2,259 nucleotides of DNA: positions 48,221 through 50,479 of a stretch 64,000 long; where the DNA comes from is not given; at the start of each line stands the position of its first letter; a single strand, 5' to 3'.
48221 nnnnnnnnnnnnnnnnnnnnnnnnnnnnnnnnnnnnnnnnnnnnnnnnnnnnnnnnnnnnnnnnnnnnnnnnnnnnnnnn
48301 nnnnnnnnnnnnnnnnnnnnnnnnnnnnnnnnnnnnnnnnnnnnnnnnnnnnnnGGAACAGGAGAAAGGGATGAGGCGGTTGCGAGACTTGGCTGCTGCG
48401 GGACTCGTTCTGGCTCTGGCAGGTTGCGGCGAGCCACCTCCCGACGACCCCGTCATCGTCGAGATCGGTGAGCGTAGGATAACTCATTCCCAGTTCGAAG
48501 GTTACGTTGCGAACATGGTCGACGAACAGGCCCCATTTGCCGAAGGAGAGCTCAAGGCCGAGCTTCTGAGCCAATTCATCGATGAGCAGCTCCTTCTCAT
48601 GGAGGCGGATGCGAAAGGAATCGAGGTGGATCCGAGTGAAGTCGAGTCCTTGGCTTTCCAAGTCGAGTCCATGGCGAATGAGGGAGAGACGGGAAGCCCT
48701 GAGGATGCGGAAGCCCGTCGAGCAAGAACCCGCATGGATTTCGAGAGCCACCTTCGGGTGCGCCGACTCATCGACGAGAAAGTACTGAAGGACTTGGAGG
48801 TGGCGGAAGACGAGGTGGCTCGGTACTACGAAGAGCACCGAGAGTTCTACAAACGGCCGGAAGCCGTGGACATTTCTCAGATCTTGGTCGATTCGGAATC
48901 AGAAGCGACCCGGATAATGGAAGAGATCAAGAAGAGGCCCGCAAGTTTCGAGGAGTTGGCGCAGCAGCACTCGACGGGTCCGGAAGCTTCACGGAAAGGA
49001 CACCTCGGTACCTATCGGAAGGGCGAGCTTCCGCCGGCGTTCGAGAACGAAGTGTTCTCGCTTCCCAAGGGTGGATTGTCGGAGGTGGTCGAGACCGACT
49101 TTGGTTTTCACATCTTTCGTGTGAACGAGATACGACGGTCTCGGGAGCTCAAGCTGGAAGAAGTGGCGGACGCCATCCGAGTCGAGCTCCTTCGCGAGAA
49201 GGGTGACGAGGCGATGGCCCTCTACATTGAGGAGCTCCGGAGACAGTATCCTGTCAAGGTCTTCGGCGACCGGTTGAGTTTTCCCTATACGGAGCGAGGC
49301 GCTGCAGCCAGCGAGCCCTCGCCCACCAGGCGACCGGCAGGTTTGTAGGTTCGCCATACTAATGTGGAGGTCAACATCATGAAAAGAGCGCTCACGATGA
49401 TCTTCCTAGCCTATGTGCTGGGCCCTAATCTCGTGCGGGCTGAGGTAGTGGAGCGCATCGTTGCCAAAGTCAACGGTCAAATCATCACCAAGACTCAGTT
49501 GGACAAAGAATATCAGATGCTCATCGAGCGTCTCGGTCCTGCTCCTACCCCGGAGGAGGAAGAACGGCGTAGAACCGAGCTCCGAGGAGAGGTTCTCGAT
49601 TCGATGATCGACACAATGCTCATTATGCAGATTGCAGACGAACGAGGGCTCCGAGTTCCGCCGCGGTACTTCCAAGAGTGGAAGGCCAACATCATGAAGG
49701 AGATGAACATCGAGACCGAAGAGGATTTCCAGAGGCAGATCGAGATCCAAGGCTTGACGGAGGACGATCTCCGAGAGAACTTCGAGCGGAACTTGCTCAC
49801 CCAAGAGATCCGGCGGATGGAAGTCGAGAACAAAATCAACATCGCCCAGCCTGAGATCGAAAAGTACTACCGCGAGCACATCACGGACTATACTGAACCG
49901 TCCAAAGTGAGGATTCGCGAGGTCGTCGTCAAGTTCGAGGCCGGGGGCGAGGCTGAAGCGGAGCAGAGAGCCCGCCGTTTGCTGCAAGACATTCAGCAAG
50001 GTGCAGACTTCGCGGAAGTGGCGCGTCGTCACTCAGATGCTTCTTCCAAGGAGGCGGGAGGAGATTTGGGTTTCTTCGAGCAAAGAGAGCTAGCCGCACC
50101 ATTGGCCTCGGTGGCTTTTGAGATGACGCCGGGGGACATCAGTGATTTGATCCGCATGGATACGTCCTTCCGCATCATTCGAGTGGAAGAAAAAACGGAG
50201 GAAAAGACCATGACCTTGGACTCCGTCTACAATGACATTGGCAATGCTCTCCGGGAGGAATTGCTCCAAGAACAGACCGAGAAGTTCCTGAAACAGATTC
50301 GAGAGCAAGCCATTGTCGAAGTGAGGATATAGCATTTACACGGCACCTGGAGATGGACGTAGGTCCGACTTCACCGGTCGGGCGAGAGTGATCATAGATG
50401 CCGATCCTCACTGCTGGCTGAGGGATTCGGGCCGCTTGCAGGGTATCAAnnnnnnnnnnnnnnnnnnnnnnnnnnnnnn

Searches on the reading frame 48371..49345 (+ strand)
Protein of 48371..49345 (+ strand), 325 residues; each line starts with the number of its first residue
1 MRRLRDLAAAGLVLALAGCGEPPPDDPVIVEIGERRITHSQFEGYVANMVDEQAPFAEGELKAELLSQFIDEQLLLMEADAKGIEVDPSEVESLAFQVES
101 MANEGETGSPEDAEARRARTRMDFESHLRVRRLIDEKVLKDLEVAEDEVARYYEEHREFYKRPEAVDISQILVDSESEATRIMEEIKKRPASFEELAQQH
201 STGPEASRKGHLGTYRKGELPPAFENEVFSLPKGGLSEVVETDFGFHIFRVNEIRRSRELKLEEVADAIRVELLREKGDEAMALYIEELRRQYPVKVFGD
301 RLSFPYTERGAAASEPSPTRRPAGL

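Call 95: search_protein_families(library=pfam, proteins=[window:48371-49345:+], max_evalue=0.00001)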
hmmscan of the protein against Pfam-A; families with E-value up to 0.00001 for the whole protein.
window:48371-49345:+ (325 aa): 4 families
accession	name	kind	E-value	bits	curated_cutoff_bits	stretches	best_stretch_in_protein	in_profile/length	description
PF13145.12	Rotamase_2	-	3.8e-22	79.8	27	1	144-267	1-121/121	PPIC-type PPIASE domain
PF00639.27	Rotamase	-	7.5e-22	78.6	21.7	1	175-252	18-96/97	PPIC-type PPIASE domain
PF13616.12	Rotamase_3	-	6.9e-17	62.5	22.5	1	165-253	15-114/116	PPIC-type PPIASE domain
PF13624.11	SurA_N_3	-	3e-07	30.8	27.2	1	27-106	39-128/162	SurA-like N-terminal domain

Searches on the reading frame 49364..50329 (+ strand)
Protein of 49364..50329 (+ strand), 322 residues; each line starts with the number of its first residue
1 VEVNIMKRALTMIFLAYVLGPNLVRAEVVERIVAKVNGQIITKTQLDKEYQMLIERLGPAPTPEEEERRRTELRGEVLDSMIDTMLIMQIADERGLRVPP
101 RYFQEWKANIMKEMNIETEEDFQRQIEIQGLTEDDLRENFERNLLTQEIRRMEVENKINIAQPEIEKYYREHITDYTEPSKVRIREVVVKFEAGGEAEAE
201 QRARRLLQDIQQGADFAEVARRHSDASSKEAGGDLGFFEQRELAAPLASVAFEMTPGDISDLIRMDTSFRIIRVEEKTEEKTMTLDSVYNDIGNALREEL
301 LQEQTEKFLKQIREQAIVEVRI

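Call 95: search_protein_families(library=pfam, proteins=[window:49364-50329:+], max_evalue=0.00001)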
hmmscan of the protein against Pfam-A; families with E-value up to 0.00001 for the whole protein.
window:49364-50329:+ (322 aa): 6 families
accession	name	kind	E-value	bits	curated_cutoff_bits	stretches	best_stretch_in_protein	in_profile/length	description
PF00639.27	Rotamase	-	1.3e-19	71.4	21.7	1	193-275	12-96/97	PPIC-type PPIASE domain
PF13145.12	Rotamase_2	-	2.9e-17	64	27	1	163-288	4-119/121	PPIC-type PPIASE domain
PF13616.12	Rotamase_3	-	1.5e-16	61.4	22.5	1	178-278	12-116/116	PPIC-type PPIASE domain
PF13624.11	SurA_N_3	-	7.7e-15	55.5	27.2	1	6-149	14-161/162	SurA-like N-terminal domain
PF09312.16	SurA_N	-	1.9e-10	41.4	30.8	1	29-150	1-118/118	SurA N-terminal domain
PF13623.11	SurA_N_2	-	1.4e-08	35.1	28.5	1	19-109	29-121/145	SurA-like N-terminal domain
